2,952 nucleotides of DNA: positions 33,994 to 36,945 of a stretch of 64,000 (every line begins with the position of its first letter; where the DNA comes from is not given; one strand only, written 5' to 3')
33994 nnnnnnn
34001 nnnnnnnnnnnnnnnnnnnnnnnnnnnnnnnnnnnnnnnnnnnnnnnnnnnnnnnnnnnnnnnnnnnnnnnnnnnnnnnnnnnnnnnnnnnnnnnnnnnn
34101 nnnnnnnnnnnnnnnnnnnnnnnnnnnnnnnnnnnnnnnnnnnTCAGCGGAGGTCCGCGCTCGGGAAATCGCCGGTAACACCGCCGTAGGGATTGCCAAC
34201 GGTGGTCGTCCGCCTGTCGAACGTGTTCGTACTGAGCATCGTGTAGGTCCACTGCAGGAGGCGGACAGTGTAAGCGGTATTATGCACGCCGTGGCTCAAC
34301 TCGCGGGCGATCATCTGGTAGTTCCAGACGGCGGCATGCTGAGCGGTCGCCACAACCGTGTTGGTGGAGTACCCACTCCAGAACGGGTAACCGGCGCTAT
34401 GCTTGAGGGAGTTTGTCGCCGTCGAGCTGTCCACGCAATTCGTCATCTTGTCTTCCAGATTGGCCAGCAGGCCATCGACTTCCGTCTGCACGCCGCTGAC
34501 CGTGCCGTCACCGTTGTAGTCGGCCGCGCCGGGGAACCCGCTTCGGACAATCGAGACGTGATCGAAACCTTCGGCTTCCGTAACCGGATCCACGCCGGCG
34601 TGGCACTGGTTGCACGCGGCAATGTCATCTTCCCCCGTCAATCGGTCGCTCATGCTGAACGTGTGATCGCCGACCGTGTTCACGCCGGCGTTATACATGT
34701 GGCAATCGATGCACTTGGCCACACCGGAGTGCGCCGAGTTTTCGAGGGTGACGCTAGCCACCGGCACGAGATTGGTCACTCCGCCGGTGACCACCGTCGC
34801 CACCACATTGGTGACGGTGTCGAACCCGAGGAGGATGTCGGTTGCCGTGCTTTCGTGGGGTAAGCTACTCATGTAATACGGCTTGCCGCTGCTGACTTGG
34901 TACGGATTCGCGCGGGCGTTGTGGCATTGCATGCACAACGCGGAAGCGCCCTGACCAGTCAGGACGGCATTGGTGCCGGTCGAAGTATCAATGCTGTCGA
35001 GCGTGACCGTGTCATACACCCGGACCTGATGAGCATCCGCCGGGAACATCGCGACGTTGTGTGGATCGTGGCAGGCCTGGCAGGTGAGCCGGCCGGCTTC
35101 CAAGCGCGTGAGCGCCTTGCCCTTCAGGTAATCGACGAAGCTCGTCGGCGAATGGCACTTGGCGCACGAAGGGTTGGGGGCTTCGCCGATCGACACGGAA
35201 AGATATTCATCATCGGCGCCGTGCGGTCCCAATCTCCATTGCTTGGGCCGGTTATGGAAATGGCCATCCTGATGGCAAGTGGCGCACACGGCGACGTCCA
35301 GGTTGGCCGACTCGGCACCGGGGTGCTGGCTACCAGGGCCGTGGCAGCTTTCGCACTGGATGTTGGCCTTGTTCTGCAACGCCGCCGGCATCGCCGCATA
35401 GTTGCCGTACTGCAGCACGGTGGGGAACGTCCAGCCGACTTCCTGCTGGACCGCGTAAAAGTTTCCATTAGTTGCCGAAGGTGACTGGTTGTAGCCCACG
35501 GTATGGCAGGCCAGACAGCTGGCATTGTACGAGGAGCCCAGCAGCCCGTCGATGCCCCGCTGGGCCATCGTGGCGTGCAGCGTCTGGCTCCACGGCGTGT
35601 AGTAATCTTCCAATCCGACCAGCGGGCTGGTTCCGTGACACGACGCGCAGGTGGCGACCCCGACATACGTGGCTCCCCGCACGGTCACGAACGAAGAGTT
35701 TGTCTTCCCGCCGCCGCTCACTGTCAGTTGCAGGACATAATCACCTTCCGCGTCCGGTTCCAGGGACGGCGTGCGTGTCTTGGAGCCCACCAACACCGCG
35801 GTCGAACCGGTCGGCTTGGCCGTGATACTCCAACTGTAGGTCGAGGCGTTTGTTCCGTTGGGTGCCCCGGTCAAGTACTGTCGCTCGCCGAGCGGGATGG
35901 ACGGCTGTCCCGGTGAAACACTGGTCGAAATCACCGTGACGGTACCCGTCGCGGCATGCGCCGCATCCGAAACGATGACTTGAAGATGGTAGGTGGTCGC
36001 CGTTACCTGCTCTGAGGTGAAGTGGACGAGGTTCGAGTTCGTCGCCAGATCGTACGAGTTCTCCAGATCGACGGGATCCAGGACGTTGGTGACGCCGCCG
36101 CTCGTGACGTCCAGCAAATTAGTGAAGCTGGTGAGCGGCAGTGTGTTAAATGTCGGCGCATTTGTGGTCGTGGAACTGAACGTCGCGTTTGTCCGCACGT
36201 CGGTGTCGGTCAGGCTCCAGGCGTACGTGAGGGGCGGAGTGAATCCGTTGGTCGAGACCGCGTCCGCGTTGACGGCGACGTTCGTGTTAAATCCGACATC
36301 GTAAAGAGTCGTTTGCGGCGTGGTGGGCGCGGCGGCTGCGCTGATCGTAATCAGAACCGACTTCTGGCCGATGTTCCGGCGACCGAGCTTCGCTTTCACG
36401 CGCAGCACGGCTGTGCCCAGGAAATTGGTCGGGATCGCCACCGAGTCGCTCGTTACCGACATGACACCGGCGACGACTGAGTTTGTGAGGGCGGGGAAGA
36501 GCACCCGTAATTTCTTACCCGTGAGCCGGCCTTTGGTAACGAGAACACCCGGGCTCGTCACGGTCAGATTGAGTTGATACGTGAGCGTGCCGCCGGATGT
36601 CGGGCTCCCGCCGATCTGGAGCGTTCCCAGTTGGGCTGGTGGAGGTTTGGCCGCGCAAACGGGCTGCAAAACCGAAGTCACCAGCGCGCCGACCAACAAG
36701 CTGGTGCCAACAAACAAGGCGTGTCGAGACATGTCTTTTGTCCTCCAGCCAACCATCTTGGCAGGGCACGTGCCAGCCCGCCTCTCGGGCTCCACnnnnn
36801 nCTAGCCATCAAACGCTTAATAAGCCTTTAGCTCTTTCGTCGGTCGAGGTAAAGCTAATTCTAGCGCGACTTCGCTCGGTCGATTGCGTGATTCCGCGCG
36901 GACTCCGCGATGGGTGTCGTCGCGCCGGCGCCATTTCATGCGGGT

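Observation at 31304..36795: MtrC-MtrA-MtrB-ordered porin-cytochrome conduit with non-Mtr composition (9-heme surface cytochrome, octaheme periplasmic cytochrome, about 670-aa barrel)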

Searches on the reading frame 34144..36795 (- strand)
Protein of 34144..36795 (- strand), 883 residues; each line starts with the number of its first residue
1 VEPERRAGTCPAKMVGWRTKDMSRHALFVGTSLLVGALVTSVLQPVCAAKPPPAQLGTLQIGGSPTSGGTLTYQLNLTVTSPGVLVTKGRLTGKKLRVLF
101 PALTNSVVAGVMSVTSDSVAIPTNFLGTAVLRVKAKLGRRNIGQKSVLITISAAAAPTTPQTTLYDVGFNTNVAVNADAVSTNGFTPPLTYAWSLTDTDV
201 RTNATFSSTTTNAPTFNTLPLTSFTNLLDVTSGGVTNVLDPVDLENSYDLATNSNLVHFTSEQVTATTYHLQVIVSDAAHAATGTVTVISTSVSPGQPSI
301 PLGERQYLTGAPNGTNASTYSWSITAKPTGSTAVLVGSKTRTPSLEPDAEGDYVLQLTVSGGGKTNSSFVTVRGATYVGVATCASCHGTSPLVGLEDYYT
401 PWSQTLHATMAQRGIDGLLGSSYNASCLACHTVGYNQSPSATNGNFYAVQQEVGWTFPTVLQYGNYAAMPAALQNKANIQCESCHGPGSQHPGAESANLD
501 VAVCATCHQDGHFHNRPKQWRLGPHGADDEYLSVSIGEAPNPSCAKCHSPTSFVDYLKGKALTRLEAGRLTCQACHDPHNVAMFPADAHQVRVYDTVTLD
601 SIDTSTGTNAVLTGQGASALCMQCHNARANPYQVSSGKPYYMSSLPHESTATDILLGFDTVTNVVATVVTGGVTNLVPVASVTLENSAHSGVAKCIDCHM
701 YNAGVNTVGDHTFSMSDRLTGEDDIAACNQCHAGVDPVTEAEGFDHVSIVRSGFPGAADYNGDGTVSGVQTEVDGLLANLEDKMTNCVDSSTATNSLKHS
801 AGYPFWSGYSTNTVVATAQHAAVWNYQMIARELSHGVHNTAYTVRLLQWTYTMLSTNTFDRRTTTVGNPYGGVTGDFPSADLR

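Call 5: search_protein_families(library=pfam, proteins=[window:34144-36795:-], max_evalue=1)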
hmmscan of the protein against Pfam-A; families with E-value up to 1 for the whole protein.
window:34144-36795:- (883 aa): 8 families
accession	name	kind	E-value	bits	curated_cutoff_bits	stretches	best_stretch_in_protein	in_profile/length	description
PF14522.11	Cytochrome_C7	-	7.6e-13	48.5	24.8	4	541-626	13-67/67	Cytochrome c7 and related cytochrome c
PF22113.1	Mtrc-MtrF_II-IV_dom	-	3.1e-12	46.8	30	3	380-490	81-168/176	Outer membrane cytochrome MtrC/MtrF-like, domains II/IV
PF09699.15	Paired_CXXCH_1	-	7.9e-11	41.9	20.6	4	480-510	8-38/41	Doubled CXXCH motif (Paired_CXXCH_1)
PF02085.21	Cytochrom_CIII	-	3e-08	34.4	22.9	1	476-576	28-101/101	Class III cytochrome C family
PF13435.11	Cytochrome_C554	-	1.3e-07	32.9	20.8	1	382-453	1-77/84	Cytochrome c554 and c-prime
PF22352.2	K319L-like_PKD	-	4.3e-07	30.3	27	1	315-372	26-82/84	K319L-like, PKD domain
PF14537.11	Cytochrom_c3_2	-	1.2e-06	29.3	25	3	476-549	4-65/79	Cytochrome c3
PF13442.11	Cytochrome_CBB3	-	0.14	12.9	27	1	423-471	10-50/68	Cytochrome C oxidase, cbb3-type, subunit III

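Call 6: search_protein_families(library=ncbifam, proteins=[window:34144-36795:-], max_evalue=1)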
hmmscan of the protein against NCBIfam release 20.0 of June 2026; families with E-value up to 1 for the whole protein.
window:34144-36795:- (883 aa): 10 families
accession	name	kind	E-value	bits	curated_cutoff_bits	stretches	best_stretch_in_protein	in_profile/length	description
NF041198.1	UshA_like_PCGU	equivalog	2.5e-15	56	275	1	374-512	402-512/519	UshA-like (seleno)protein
NF041028.1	decahem_GSU2203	exception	3.8e-11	42.7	325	2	476-633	65-215/317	GSU2203 family decaheme c-type cytochrome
TIGR03508.1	decahem_SO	subfamily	2.4e-08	33.8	192.2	1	475-631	31-180/258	DmsE family decaheme c-type cytochrome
TIGR03153.1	cytochr_NrfH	equivalog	5.5e-06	26.5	134.2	3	381-510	29-135/138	cytochrome c nitrite reductase small subunit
NF041321.1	Alpha-amyl_MalA_Halo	equivalog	0.0022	16.5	875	1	316-363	25-70/666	alpha-amylase MalA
NF008659.0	PRK11659.1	equivalog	0.0046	16.7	184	1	529-627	34-119/188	cytochrome c nitrite reductase pentaheme subunit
TIGR01905.1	paired_CXXCH_1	subfamily_domain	0.035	14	25.2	1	608-629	19-40/41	doubled CXXCH domain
TIGR04257.1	nanowire_3heme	domain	0.077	13.2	40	1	679-735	10-61/75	c(7)-type cytochrome triheme domain-containing protein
NF043010.1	Cyt554_Nsmonas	equivalog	0.24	10.8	400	1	473-493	103-123/238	cytochrome c-550 CycA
TIGR03146.1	cyt_nit_nrfB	equivalog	0.72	10.1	166.6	1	503-580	42-120/145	cytochrome c nitrite reductase pentaheme subunit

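Call 17: find_homologous_proteins(query=window:34144-36732:-)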
Query window:34144-36732:- (862 aa): 245 proteins with E <= 0.001 among 8000 candidates; the best 120 are listed.
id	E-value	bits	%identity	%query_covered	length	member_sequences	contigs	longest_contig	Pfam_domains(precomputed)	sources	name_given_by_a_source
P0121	0.0e+0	1951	100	100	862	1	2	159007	PF09699.16,PF14537.12,PF22352.3,PF13435.12,PF02085.22,PF14522.12,PF22113.2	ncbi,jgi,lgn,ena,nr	ncbi:MAG TPA: hypothetical protein VL486_00685 [Verrucomicrobiae bacterium]|nr:hypothetical protein 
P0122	0.0e+0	1469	77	100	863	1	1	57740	PF09699.16,PF14537.12,PF22352.3,PF13435.12,PF14522.12,PF22113.2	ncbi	-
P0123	0.0e+0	1268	70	98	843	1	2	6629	PF09699.16,PF14537.12,PF22352.3,PF13435.12,PF02085.22,PF14522.12,PF22113.2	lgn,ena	-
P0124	0.0e+0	1257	70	97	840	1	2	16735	PF09699.16,PF14537.12,PF22352.3,PF13435.12,PF02085.22,PF14522.12,PF22113.2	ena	-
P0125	0.0e+0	1244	67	100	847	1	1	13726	PF09699.16,PF14537.12,PF22352.3,PF02085.22,PF14522.12,PF22113.2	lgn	-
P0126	0.0e+0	1235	68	100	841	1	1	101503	PF09699.16,PF14537.12,PF22352.3,PF13435.12,PF02085.22,PF14522.12,PF22113.2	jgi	jgi:hypothetical protein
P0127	0.0e+0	1227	67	100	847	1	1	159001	PF09699.16,PF22352.3,PF02085.22,PF14522.12,PF22113.2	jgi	jgi:hypothetical protein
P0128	0.0e+0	1223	68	98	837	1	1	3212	PF09699.16,PF14537.12,PF22352.3,PF13435.12,PF02085.22,PF14522.12,PF22113.2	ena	-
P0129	0.0e+0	1215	67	99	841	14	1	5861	PF09699.16,PF14537.12,PF22352.3,PF02085.22,PF14522.12,PF22113.2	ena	-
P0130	0.0e+0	1214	67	100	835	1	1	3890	PF09699.16,PF14537.12,PF22352.3,PF13435.12,PF02085.22,PF14522.12,PF22113.2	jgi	jgi:hypothetical protein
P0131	0.0e+0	1207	68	96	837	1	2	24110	PF09699.16,PF14537.12,PF22352.3,PF13435.12,PF02085.22,PF14522.12,PF22113.2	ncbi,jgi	jgi:hypothetical protein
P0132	0.0e+0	1207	67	99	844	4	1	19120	PF09699.16,PF22352.3,PF02085.22,PF14522.12,PF22113.2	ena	-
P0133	0.0e+0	1204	65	100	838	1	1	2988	PF09699.16,PF14537.12,PF22352.3,PF13435.12,PF02085.22,PF14522.12,PF22113.2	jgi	jgi:hypothetical protein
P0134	0.0e+0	1204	66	100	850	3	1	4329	PF09699.16,PF14537.12,PF22352.3,PF13435.12,PF02085.22,PF14522.12,PF22113.2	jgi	jgi:hypothetical protein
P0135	0.0e+0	1202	66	100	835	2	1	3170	PF09699.16,PF14537.12,PF22352.3,PF02085.22,PF14522.12,PF22113.2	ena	-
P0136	0.0e+0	1202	66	99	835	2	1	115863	PF09699.16,PF14537.12,PF22352.3,PF02085.22,PF14522.12,PF22113.2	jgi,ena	-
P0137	0.0e+0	1202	77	82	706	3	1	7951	PF09699.16,PF14537.12,PF22352.3,PF13435.12,PF14522.12,PF22113.2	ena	-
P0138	0.0e+0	1191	67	97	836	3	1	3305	PF09699.16,PF14537.12,PF22352.3,PF13435.12,PF14522.12,PF22113.2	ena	-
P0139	0.0e+0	1185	65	97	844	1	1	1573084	PF09699.16,PF22352.3,PF02085.22,PF14522.12,PF22113.2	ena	-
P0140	0.0e+0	1182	65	100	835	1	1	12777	PF09699.16,PF14537.12,PF22352.3,PF13435.12,PF14522.12,PF22113.2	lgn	-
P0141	0.0e+0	1136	65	94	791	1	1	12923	PF09699.16,PF14537.12,PF22352.3,PF13435.12,PF02085.22,PF14522.12,PF22113.2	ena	-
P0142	0.0e+0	1109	62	100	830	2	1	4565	PF09699.16,PF14537.12,PF13435.12,PF14522.12,PF22113.2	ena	-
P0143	0.0e+0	1097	63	97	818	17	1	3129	PF09699.16,PF14537.12,PF22352.3,PF02085.22,PF14522.12,PF22113.2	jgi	jgi:hypothetical protein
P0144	0.0e+0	1082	61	99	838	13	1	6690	PF09699.16,PF14537.12,PF13435.12,PF02085.22,PF14522.12,PF22113.2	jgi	jgi:hypothetical protein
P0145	0.0e+0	1079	61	99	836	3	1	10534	PF09699.16,PF22352.3,PF13435.12,PF02085.22,PF14522.12,PF22113.2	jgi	-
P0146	0.0e+0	1057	60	100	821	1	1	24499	PF09699.16,PF14537.12,PF22352.3,PF14522.12,PF22113.2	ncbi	-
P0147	0.0e+0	1055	69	82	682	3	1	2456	PF09699.16,PF14537.12,PF22352.3,PF13435.12,PF02085.22,PF14522.12,PF22113.2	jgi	jgi:hypothetical protein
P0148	0.0e+0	1055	60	100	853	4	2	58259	PF09699.16,PF13435.12,PF02085.22,PF14522.12,PF22113.2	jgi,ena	-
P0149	0.0e+0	1049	59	100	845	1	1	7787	PF09699.16,PF14537.12,PF13435.12,PF02085.22,PF14522.12,PF22113.2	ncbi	-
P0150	0.0e+0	1038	69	80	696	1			PF09699.16,PF14537.12,PF22352.3,PF13435.12,PF13442.12,PF14522.12,PF22113.2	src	-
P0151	0.0e+0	1032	62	91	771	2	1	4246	PF09699.16,PF14537.12,PF22352.3,PF02085.22,PF14522.12,PF22113.2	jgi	jgi:hypothetical protein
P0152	2.1e-297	1007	57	99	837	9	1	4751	PF09699.16,PF14537.12,PF02085.22,PF14522.12,PF22113.2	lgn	-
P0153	2.6e-294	997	58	97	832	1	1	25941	PF09699.16,PF14537.12,PF13435.12,PF14522.12,PF22113.2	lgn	-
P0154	1.6e-266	905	70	69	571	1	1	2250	PF09699.16,PF14537.12,PF13435.12,PF02085.22,PF14522.12,PF22113.2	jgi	jgi:hypothetical protein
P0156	3.0e-256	871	62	77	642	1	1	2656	PF09699.16,PF14537.12,PF22352.3,PF13435.12,PF02085.22,PF14522.12,PF22113.2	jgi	-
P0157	1.3e-252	859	53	96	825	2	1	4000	PF09699.16,PF14522.12,PF22113.2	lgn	-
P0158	3.0e-238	811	52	97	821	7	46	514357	PF09699.16,PF14537.12,PF22352.3,PF13435.12,PF14522.12,PF22113.2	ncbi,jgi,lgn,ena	ncbi:MAG: hypothetical protein ABSH21_07270 [Verrucomicrobiia bacterium]|jgi:hypothetical protein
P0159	8.7e-236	803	68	65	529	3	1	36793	PF09699.16,PF14537.12,PF13435.12,PF13442.12,PF14522.12,PF22113.2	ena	-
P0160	1.9e-235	802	55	81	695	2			PF09699.16,PF14537.12,PF22352.3,PF13435.12,PF02085.22,PF14522.12,PF22113.2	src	-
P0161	3.9e-235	801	50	100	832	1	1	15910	PF09699.16,PF14537.12,PF02085.22,PF14522.12,PF22113.2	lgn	-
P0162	3.5e-221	755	51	99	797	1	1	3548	PF09699.16,PF14537.12,PF02085.22,PF14522.12,PF22113.2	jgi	jgi:hypothetical protein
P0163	1.5e-216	740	46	99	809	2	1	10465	PF09699.16,PF14537.12,PF22352.3,PF13435.12,PF14522.12,PF22113.2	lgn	-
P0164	2.4e-215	736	47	99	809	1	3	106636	PF09699.16,PF14537.12,PF22352.3,PF14522.12,PF22113.2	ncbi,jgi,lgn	jgi:hypothetical protein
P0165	1.9e-214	733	50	100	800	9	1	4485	PF09699.16,PF14537.12,PF02085.22,PF14522.12,PF22113.2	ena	-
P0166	1.0e-198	681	62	61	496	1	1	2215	PF09699.16,PF14537.12,PF13435.12,PF02085.22,PF14522.12,PF22113.2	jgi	jgi:hypothetical protein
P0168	3.9e-192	659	45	99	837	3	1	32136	PF09699.16,PF14537.12,PF22352.3,PF13435.12,PF03264.20,PF14522.12,PF22113.2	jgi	jgi:hypothetical protein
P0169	1.6e-190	653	44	97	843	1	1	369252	PF09699.16,PF14537.12,PF13435.12,PF02085.22,PF14522.12,PF22113.2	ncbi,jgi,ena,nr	ncbi:MAG TPA: hypothetical protein VMV72_08925 [Verrucomicrobiae bacterium]|nr:hypothetical protein 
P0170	1.9e-189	650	45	96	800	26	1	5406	PF22352.3,PF14522.12,PF22113.2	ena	-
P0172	4.6e-179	616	42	98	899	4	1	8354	PF22352.3,PF14522.12,PF22113.2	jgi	jgi:hypothetical protein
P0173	5.8e-174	599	44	97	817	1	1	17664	PF22352.3,PF14522.12,PF22113.2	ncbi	-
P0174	2.0e-173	597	41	100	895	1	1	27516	PF14537.12,PF22352.3,PF14522.12,PF22113.2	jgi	jgi:hypothetical protein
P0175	6.5e-173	595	43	100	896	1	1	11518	PF14522.12,PF22113.2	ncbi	-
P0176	1.5e-171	591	42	98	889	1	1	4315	PF22352.3,PF14522.12,PF22113.2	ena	-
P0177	9.8e-170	585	41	98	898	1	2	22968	PF14537.12,PF13435.12,PF14522.12,PF22113.2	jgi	jgi:hypothetical protein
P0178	1.1e-167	578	40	99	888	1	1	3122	PF14537.12,PF14522.12,PF22113.2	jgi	-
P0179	6.5e-167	575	41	99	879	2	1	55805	PF14537.12,PF22352.3,PF14522.12,PF22113.2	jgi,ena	-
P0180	1.2e-162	561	41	100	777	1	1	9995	PF22352.3,PF13435.12,PF14522.12,PF22113.2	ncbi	-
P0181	9.1e-162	558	40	99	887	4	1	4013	PF09699.16,PF22352.3,PF14522.12,PF22113.2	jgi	-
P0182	5.5e-161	556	40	99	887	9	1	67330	PF22352.3,PF13442.12,PF14522.12,PF22113.2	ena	-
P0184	3.2e-159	550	40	97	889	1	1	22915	PF09699.16,PF14537.12,PF14522.12,PF22113.2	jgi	jgi:hypothetical protein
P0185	7.2e-159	549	40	100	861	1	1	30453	PF14537.12,PF14522.12,PF22113.2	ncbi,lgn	-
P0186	8.6e-159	548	41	99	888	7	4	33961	PF09699.16,PF22352.3,PF14522.12,PF22113.2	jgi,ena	jgi:hypothetical protein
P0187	3.3e-158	547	45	81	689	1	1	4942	PF14522.12,PF22113.2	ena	-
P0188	4.2e-157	543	38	99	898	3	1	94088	PF09699.16,PF13442.12,PF14522.12,PF22113.2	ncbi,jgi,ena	ncbi:MAG: hypothetical protein ABSA12_09715 [Verrucomicrobiia bacterium]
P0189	1.2e-156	541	40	97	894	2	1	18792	PF09699.16,PF14537.12,PF13442.12,PF14522.12,PF22113.2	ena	-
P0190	1.3e-156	541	39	100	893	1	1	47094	PF09699.16,PF14537.12,PF14522.12,PF22113.2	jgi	jgi:hypothetical protein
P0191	1.9e-156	541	40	99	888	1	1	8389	PF09699.16,PF22352.3,PF14522.12,PF22113.2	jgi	jgi:hypothetical protein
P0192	1.4e-155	538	39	99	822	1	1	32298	PF14537.12,PF22352.3,PF13435.12,PF14522.12,PF22113.2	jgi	-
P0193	7.6e-155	535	39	98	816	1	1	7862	PF14537.12,PF13435.12,PF02335.21,PF14522.12,PF22113.2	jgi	jgi:hypothetical protein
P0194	2.6e-154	534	39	100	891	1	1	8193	PF09699.16,PF22352.3,PF13442.12,PF14522.12,PF22113.2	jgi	jgi:hypothetical protein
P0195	3.4e-154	533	40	98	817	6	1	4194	PF22352.3,PF14522.12,PF22113.2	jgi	jgi:hypothetical protein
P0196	3.4e-154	533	41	93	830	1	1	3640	PF09699.16,PF14522.12,PF22113.2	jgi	jgi:hypothetical protein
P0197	1.1e-153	532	45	84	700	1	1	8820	PF09699.16,PF22352.3,PF14522.12,PF22113.2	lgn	-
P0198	1.1e-153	532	39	100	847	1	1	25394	PF09699.16,PF14537.12,PF22352.3,PF14522.12,PF22113.2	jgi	jgi:hypothetical protein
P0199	7.5e-153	529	39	100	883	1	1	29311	PF09699.16,PF14537.12,PF13435.12,PF14522.12,PF22113.2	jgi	jgi:hypothetical protein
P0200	2.8e-152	527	38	96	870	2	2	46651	PF14537.12,PF13435.12,PF14522.12,PF22113.2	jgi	jgi:hypothetical protein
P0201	4.5e-152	526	40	99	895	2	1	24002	PF13442.12,PF14522.12,PF22113.2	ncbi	ncbi:MAG: hypothetical protein ACLQDC_12100 [Verrucomicrobiia bacterium]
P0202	3.9e-151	523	39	98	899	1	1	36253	PF14537.12,PF13435.12,PF14522.12,PF22113.2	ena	-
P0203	2.4e-150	521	38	100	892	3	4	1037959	PF09699.16,PF13442.12,PF14522.12,PF22113.2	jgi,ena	-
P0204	3.4e-150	520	39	100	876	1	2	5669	PF14537.12,PF14522.12,PF22113.2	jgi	jgi:hypothetical protein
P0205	2.4e-149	517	38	99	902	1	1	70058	PF13442.12,PF22113.2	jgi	jgi:hypothetical protein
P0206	3.1e-149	517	40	97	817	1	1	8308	PF09699.16,PF22352.3,PF14522.12,PF22113.2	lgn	-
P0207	9.4e-149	515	39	100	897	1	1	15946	PF22352.3,PF13435.12,PF13442.12,PF14522.12,PF22113.2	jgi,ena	-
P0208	2.5e-148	514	39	96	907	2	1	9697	PF14522.12,PF22113.2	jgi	-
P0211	6.5e-146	506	38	97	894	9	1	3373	PF14537.12,PF13442.12,PF14522.12,PF22113.2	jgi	jgi:hypothetical protein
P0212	3.8e-145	503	39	97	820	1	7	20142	PF14537.12,PF22352.3,PF14522.12,PF22113.2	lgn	-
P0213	1.4e-144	502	39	99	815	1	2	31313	PF09699.16,PF14537.12,PF14522.12,PF22113.2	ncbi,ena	ncbi:MAG: hypothetical protein WCS70_05640 [Verrucomicrobiota bacterium]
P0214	1.2e-141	492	37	100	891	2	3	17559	PF14537.12,PF13435.12,PF13442.12,PF14522.12,PF22113.2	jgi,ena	-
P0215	2.1e-141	491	37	95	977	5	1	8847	PF14537.12,PF14522.12,PF22113.2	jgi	-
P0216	2.0e-140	488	37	96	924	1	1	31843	PF09699.16,PF14537.12,PF13435.12,PF13442.12,PF14522.12,PF22113.2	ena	-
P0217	1.2e-136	475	37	100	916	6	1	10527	PF09699.16,PF13442.12,PF14522.12,PF22113.2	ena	-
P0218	3.8e-135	470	37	97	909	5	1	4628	PF14537.12,PF13435.12,PF13442.12,PF14522.12,PF22113.2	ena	-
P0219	2.2e-133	464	37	96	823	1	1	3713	PF09699.16,PF14537.12,PF13435.12,PF14522.12,PF22113.2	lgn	-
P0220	3.2e-133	464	38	95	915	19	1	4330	PF14537.12,PF13435.12,PF13442.12,PF14522.12,PF22113.2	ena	-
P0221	1.6e-128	448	44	69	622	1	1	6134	PF14522.12,PF22113.2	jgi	jgi:hypothetical protein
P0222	4.1e-123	430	38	93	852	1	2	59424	PF14537.12,PF13442.12,PF14522.12,PF22113.2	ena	-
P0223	2.1e-122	428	42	64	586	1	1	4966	PF14537.12,PF14522.12,PF22113.2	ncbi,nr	ncbi:hypothetical protein HQ590_00955, partial [bacterium]|nr:hypothetical protein [bacterium]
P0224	3.2e-112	394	40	68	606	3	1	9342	PF09699.16,PF14537.12,PF13435.12,PF13442.12,PF14522.12,PF22113.2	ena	-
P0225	2.0e-111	392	36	93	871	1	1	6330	PF09699.16,PF14522.12,PF22113.2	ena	-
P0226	3.6e-111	391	44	58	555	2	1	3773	PF09699.16,PF14537.12,PF14522.12,PF22113.2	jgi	jgi:hypothetical protein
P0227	1.0e-109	386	44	55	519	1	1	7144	PF09699.16,PF14537.12,PF13435.12,PF14522.12,PF22113.2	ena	-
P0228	2.4e-91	325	32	94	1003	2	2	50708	PF09699.16,PF14537.12,PF02085.22,PF14522.12,PF22113.2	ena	-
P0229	1.5e-69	253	31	66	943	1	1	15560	PF14537.12,PF13435.12,PF18962.8,PF13860.13,PF14522.12,PF22113.2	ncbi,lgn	-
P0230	1.7e-68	250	32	64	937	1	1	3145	PF14537.12,PF13435.12,PF13585.13,PF18962.8,PF13860.13,PF00041.28,PF14522.12,PF22113.2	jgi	jgi:hypothetical protein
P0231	1.0e-65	241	31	66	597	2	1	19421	PF09699.16,PF14537.12,PF22352.3,PF13435.12,PF14522.12,PF22113.2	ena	-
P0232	1.1e-65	240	31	66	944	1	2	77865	PF09699.16,PF14537.12,PF13435.12,PF13860.13,PF14522.12,PF22113.2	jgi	jgi:hypothetical protein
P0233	3.1e-63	232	33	67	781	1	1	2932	PF09699.16,PF13442.12,PF14522.12,PF22113.2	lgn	-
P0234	3.5e-63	232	32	63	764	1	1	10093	PF09699.16,PF14537.12,PF13442.12,PF14522.12,PF22113.2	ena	-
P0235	5.0e-63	232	34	65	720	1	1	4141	PF09699.16,PF14522.12,PF22113.2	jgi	jgi:hypothetical protein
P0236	9.8e-63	231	32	65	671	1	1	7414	PF09699.16,PF14537.12,PF13435.12,PF18962.8,PF13860.13,PF14522.12,PF22113.2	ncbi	-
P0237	2.3e-62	229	34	64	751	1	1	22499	PF02085.22,PF14522.12,PF22113.2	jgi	jgi:mono/diheme cytochrome c family protein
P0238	2.5e-62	229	33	65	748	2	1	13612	PF09699.16,PF14522.12,PF22113.2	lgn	-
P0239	7.5e-62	228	34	64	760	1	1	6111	PF09699.16,PF14537.12,PF14522.12,PF22113.2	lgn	-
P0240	4.0e-61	225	32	66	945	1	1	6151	PF09699.16,PF13435.12,PF18962.8,PF14522.12,PF22113.2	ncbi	-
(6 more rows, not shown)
